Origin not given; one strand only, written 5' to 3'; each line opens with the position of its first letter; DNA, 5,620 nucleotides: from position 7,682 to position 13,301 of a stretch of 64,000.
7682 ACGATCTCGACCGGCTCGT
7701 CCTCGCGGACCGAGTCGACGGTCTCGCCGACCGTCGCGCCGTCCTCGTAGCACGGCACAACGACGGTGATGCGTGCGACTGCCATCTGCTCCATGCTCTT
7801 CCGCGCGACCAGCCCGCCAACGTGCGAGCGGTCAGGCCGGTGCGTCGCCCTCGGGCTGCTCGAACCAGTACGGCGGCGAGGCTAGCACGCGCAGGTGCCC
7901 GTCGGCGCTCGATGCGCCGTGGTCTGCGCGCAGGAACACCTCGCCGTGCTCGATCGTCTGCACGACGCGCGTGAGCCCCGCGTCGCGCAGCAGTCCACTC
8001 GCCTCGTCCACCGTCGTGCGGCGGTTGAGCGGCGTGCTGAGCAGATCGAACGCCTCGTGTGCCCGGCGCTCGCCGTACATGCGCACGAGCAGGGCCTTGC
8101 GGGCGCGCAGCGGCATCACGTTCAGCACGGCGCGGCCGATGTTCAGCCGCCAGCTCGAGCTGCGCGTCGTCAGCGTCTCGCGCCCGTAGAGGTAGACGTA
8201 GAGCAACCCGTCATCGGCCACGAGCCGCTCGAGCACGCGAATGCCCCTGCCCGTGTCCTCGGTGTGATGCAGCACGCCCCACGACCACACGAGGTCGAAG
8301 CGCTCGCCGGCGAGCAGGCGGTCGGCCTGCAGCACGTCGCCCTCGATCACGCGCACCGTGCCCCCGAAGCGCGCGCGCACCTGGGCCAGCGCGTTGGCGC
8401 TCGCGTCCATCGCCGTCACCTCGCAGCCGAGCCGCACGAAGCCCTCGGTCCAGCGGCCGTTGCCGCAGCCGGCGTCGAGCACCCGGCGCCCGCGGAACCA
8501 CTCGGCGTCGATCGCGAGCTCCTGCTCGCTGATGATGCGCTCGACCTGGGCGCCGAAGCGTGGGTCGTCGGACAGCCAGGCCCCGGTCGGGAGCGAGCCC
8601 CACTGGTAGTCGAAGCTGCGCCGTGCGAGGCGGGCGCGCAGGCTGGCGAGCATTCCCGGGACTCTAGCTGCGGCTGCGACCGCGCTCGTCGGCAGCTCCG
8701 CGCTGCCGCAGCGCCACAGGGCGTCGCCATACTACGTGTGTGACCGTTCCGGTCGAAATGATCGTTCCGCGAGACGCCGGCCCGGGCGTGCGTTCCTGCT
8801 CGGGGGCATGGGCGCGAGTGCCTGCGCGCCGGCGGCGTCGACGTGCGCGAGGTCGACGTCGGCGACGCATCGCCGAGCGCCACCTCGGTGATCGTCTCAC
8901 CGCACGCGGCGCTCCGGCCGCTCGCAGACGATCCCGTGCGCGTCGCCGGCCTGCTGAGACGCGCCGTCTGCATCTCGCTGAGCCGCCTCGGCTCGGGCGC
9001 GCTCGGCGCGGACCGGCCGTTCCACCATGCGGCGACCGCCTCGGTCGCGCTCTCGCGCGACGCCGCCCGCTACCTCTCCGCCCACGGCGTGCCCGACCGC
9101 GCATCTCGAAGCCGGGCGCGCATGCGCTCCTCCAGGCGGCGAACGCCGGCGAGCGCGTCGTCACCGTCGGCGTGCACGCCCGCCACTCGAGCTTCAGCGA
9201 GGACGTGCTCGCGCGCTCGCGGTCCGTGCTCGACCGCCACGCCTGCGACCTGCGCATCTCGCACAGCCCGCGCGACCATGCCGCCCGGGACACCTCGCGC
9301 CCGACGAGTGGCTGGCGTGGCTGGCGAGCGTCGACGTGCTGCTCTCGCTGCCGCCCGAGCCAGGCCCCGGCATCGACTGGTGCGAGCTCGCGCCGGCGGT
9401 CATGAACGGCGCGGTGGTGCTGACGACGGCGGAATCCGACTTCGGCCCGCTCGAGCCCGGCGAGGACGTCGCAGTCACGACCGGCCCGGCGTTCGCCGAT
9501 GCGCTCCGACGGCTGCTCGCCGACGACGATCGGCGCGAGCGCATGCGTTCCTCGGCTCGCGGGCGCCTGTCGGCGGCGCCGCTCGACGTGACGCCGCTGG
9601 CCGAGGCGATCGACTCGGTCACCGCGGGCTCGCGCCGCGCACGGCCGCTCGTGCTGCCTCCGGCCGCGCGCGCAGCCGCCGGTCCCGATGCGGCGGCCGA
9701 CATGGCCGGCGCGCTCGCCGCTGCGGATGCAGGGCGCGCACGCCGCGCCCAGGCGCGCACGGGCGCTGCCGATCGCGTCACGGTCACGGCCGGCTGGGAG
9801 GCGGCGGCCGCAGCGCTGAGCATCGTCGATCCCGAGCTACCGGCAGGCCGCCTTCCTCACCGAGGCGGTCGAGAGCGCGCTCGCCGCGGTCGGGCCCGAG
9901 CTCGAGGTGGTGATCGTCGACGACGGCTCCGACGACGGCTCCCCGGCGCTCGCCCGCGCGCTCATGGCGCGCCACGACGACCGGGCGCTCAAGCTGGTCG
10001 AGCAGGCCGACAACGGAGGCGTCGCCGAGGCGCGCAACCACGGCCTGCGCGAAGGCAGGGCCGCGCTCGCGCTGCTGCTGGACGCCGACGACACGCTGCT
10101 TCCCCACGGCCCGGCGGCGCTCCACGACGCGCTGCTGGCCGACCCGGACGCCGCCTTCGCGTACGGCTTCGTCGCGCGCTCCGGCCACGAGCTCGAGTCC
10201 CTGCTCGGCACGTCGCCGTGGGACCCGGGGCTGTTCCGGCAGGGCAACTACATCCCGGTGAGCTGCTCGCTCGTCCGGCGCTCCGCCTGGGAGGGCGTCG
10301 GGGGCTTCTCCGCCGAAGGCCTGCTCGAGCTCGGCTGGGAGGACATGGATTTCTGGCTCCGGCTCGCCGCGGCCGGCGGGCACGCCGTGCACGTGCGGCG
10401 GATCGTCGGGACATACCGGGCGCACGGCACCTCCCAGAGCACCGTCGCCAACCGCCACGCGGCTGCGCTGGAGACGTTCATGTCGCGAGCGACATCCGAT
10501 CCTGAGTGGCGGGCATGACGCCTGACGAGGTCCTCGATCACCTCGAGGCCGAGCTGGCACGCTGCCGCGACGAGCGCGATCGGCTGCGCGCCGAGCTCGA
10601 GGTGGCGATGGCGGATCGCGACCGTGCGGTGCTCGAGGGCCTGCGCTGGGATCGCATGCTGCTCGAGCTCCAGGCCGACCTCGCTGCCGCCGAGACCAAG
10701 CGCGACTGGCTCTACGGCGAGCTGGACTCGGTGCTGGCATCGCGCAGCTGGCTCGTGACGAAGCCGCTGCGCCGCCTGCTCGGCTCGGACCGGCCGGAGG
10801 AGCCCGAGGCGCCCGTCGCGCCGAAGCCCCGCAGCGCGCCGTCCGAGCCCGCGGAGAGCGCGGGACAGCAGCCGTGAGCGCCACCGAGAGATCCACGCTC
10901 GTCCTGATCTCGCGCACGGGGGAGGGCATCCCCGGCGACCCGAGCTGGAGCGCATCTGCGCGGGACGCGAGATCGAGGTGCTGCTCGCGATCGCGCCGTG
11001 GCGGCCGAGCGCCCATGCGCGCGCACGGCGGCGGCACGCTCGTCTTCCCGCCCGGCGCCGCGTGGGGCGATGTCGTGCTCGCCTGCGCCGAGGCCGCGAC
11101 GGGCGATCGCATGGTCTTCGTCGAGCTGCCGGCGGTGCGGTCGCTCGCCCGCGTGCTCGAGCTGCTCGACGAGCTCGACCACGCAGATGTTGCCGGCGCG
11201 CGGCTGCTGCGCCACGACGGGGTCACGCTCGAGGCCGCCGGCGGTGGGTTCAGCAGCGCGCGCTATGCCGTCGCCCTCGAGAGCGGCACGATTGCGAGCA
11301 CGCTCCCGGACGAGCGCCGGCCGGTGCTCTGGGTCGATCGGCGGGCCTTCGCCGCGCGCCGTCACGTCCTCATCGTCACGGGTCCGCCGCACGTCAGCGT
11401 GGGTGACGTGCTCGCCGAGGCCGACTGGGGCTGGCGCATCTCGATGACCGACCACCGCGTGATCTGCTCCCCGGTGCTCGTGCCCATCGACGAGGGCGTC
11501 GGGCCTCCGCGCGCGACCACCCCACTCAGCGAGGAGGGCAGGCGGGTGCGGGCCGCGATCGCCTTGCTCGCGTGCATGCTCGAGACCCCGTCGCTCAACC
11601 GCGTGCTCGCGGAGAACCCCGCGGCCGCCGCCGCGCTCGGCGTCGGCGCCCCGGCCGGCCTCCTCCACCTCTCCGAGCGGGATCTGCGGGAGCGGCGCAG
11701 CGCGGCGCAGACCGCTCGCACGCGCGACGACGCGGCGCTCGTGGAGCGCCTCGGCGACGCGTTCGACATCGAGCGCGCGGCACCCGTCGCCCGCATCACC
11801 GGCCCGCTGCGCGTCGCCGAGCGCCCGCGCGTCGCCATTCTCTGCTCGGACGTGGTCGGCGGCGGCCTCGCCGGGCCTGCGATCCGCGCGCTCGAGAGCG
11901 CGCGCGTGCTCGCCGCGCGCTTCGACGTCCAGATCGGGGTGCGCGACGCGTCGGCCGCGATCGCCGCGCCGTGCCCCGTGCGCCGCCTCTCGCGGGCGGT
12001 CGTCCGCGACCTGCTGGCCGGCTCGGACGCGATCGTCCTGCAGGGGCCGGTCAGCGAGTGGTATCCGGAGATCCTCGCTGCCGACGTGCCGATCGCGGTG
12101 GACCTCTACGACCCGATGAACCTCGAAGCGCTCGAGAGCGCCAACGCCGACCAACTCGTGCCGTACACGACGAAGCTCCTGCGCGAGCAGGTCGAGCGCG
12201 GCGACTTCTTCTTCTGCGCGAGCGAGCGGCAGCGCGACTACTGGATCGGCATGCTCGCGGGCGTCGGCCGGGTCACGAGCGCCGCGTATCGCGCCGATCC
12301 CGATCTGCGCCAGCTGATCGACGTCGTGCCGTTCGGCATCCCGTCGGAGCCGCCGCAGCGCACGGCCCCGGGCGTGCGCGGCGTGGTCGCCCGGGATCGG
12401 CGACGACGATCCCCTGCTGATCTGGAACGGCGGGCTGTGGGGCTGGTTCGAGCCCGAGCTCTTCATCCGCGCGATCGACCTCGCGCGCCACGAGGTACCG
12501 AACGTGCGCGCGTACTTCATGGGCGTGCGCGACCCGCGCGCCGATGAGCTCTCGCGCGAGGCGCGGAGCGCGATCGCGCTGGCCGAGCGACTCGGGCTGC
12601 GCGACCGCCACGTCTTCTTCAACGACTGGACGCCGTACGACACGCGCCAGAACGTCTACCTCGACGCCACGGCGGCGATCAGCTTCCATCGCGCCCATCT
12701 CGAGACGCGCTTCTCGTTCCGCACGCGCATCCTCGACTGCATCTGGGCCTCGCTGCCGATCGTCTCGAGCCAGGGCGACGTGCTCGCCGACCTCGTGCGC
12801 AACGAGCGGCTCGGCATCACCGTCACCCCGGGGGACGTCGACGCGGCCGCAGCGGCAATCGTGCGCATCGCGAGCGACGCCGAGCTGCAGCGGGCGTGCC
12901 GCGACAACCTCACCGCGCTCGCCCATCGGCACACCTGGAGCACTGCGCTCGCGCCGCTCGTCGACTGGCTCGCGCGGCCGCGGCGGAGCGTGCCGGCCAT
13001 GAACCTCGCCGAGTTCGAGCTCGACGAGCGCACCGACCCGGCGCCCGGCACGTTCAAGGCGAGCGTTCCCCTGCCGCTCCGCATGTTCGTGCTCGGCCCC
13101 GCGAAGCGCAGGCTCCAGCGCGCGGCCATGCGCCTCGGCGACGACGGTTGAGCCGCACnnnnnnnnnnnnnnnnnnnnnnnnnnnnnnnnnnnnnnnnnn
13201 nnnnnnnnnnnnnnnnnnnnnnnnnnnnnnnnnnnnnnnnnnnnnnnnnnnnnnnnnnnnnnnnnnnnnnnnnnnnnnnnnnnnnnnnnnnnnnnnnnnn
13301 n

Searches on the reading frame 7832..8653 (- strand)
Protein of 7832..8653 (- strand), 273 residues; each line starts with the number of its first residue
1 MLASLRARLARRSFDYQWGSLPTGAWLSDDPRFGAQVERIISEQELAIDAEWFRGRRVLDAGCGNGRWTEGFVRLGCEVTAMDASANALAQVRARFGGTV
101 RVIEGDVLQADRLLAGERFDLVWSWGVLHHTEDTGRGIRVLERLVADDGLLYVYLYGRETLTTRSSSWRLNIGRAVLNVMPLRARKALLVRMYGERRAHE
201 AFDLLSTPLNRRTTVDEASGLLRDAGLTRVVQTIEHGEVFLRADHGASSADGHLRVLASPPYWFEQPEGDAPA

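Call 55: search_protein_families(library=pfam, proteins=[window:7832-8653:-], max_evalue=0.0001)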
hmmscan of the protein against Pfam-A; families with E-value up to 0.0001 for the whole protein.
window:7832-8653:- (273 aa): 5 families
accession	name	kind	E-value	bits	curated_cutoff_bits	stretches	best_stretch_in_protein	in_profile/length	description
PF08241.18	Methyltransf_11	-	3.7e-16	60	21.2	1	59-153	1-95/95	Methyltransferase domain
PF13649.12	Methyltransf_25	-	3.8e-16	60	27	1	58-149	1-97/97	Methyltransferase domain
PF08242.18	Methyltransf_12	-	6.4e-15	56.1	30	1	59-151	1-98/98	Methyltransferase domain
PF13489.12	Methyltransf_23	-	2.9e-13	50.3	27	1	53-159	21-122/164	Methyltransferase domain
PF13847.12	Methyltransf_31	-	6.7e-10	39.3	27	1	55-154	4-110/145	Methyltransferase domain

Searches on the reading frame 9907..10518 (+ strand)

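Call 55: search_protein_families(library=pfam, proteins=[window:9907-10518:+], max_evalue=0.0001)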
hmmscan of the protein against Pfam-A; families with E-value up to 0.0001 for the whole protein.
window:9907-10518:+ (203 aa): 4 families
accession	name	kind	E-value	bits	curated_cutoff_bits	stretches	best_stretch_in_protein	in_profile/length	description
PF00535.33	Glycos_transf_2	-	9e-14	52.2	23.3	1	1-102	30-129/168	Glycosyl transferase family 2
PF13641.12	Glyco_tranf_2_3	-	1e-07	32.6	27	0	2-68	35-103/230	Glycosyltransferase like family 2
PF13632.12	Glyco_trans_2_3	-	2.7e-05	24.5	27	1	56-171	3-123/198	Glycosyl transferase family group 2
PF10111.15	Glyco_tranf_2_2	-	4.3e-05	23.6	27.3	0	118-156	164-202/276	Glycosyltransferase like family 2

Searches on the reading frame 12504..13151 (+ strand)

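Call 55: search_protein_families(library=pfam, proteins=[window:12504-13151:+], max_evalue=0.0001)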
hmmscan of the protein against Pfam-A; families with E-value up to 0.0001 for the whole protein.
window:12504-13151:+ (215 aa): 2 families
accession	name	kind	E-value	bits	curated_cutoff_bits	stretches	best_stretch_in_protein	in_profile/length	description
PF13692.12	Glyco_trans_1_4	-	1.5e-07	32.2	27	1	25-125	51-142/142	Glycosyl transferases group 1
PF00534.26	Glycos_transf_1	-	1.4e-05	25.2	26.4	1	23-135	62-168/172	Glycosyl transferases group 1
